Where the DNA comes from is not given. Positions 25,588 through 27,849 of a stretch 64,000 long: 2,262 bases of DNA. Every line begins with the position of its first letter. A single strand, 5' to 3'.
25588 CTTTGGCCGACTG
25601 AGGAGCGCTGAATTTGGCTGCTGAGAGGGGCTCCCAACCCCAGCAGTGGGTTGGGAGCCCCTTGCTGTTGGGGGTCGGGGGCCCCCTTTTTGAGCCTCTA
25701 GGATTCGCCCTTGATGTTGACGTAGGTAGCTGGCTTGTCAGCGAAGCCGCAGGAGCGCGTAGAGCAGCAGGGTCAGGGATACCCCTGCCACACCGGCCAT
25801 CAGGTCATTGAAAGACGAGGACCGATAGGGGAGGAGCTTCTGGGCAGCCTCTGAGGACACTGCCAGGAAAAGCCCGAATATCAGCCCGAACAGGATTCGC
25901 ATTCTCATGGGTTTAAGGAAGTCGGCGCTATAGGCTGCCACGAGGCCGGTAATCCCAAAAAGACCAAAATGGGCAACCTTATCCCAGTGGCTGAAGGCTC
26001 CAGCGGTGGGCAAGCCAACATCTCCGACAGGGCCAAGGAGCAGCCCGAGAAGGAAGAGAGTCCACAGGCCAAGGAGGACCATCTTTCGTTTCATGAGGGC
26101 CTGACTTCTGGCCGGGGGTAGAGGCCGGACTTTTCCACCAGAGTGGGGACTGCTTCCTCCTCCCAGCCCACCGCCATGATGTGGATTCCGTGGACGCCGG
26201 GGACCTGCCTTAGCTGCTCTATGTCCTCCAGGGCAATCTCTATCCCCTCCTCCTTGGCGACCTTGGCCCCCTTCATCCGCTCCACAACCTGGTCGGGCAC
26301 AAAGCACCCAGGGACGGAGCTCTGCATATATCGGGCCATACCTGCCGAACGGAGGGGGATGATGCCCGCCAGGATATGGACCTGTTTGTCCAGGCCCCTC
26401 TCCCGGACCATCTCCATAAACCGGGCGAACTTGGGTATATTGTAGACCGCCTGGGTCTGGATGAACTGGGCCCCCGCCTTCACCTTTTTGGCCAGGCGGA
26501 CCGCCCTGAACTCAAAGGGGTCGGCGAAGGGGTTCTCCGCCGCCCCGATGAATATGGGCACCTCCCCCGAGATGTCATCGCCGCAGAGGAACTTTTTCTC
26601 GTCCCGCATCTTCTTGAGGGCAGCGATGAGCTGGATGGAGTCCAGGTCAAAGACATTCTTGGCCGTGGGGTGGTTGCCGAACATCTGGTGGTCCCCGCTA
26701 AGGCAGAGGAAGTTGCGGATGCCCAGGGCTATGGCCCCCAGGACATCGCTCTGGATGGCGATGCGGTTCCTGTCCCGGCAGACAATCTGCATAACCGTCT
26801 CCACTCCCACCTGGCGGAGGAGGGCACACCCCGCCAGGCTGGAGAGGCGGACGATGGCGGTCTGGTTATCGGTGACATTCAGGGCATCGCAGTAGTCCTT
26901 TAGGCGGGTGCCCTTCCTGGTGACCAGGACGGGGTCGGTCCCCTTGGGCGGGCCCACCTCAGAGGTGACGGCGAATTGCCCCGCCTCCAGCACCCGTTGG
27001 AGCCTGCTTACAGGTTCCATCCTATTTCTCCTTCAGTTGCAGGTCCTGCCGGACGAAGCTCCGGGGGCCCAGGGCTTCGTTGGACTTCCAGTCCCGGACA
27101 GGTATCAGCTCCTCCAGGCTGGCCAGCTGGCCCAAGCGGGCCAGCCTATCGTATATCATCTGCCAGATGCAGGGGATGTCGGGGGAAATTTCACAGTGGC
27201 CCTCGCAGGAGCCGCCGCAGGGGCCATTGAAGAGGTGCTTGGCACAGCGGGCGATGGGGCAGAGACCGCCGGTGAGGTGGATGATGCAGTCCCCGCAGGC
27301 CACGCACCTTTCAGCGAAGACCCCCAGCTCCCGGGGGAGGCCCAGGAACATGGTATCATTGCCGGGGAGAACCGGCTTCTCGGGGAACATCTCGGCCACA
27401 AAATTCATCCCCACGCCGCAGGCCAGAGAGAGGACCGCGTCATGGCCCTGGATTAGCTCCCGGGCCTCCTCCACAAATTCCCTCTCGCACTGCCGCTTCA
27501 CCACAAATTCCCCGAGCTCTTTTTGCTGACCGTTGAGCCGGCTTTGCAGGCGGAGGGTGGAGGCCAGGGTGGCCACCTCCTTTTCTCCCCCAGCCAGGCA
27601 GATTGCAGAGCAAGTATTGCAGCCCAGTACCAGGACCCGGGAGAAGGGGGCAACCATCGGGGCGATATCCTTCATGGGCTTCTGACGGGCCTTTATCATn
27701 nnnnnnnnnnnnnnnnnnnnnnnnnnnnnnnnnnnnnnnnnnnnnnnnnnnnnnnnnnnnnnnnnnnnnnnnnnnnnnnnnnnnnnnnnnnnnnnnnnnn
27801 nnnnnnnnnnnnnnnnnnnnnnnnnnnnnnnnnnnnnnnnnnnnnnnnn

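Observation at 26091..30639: MetF-MetV MTHFR whose electron-input partner is a single GltD-like/2x[4Fe-4S]/MvhD-like fusion protein, followed by MBL hydrolase and ferredoxin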

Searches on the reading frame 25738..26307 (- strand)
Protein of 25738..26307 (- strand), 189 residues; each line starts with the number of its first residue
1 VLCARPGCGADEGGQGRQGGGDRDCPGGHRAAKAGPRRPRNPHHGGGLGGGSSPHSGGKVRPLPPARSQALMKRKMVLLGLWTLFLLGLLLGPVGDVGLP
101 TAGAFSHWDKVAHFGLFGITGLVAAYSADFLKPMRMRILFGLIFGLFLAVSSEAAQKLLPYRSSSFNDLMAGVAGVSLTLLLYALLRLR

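Call 27: search_protein_families(library=pfam, proteins=[window:25738-26307:-], max_evalue=0.00001)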
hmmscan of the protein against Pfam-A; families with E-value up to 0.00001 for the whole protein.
window:25738-26307:- (189 aa): 1 family
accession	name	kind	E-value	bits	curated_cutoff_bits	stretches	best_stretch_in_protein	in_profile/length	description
PF04892.17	VanZ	-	3.4e-07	31.4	30.1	1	108-186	56-125/126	VanZ like family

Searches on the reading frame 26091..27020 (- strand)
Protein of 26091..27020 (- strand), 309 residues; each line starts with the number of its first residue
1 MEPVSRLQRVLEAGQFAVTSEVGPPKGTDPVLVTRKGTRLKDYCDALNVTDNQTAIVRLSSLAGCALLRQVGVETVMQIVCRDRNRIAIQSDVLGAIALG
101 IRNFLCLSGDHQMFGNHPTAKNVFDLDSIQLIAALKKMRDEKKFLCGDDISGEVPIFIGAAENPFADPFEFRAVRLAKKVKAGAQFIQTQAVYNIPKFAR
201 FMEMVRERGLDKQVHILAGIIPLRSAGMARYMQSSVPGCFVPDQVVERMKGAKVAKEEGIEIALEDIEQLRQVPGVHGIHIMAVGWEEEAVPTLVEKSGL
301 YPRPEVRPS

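Call 4: search_protein_families(library=pfam, proteins=[window:26091-27020:-], max_evalue=0.01)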
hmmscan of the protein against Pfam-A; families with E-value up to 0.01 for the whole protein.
window:26091-27020:- (309 aa): 1 family
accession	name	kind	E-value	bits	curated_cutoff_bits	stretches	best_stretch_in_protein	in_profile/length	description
PF02219.23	MTHFR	-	7.3e-38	131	24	1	6-297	1-285/287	Methylenetetrahydrofolate reductase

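Call 21: search_protein_families(library=ncbifam, proteins=[window:26091-27020:-], max_evalue=0.001)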
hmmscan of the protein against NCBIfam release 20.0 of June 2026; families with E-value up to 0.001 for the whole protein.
window:26091-27020:- (309 aa): 4 families
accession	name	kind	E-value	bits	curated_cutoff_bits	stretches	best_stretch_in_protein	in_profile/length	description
NF006396.0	PRK08645.1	equivalog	2.7e-64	217.3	453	1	5-283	312-587/611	bifunctional homocysteine S-methyltransferase/methylenetetrahydrofolate reductase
TIGR00676.1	fadh2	equivalog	1.5e-20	73.7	293.7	1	61-285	46-262/275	methylenetetrahydrofolate reductase [NAD(P)H]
TIGR00677.1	fadh2_euk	equivalog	2e-17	63.5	310.05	1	67-301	54-278/281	methylenetetrahydrofolate reductase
NF006950.0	PRK09432.1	equivalog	1.1e-05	24.9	382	1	71-251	81-241/296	methylenetetrahydrofolate reductase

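Call 57: search_solved_structures(query=window:26091-27020:-, max_evalue=0.00001)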
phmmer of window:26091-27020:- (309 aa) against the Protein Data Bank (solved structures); distinct sequences matched with E-value up to 0.00001: 7.
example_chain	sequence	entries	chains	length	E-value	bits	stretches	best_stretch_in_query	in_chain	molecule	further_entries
6fnu_A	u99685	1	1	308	6.6e-12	48.8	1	63-296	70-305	Methylenetetrahydrofolate reductase 1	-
1v93_A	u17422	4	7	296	2.1e-09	40.5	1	33-302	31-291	5,10-Methylenetetrahydrofolate reductase | Methylenetetrahydrofolate reductase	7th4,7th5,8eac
3apt_A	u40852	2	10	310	2.3e-09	40.4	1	33-303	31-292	Methylenetetrahydrofolate reductase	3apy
8uy2_A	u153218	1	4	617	1.4e-08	37.8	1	70-286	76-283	Methylenetetrahydrofolate reductase-like protein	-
8uy1_D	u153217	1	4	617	1.5e-08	37.7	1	70-286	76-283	Methylenetetrahydrofolate reductase-like protein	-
6fcx_A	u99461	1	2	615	4.4e-08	36.2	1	65-306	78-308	Methylenetetrahydrofolate reductase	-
8qa4_A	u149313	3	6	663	5.4e-08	35.9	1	65-306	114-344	Methylenetetrahydrofolate reductase (NADPH)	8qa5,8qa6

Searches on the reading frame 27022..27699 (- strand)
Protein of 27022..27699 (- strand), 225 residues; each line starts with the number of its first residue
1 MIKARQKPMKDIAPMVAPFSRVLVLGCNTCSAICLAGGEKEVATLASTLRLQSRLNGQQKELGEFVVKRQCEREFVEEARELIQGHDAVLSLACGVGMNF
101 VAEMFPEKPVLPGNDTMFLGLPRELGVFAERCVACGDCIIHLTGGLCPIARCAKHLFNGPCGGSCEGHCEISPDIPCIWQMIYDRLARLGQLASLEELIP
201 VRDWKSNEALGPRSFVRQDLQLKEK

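Call 4: search_protein_families(library=pfam, proteins=[window:27022-27699:-], max_evalue=0.01)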
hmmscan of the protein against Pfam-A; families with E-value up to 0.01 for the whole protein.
window:27022-27699:- (225 aa): 1 family
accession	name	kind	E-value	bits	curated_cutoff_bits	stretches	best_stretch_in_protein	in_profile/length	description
PF12225.13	DUF5981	-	1.3e-35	121.4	23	1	112-205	2-95/95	Methylene-tetrahydrofolate reductase C terminal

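Call 21: search_protein_families(library=ncbifam, proteins=[window:27022-27699:-], max_evalue=0.001)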
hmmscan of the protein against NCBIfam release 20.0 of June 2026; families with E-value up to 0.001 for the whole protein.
window:27022-27699:- (225 aa): 0 families

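Call 56: search_solved_structures(query=window:27022-27699:-, max_evalue=0.01)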
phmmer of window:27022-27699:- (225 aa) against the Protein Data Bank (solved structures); distinct sequences matched with E-value up to 0.01: 0.
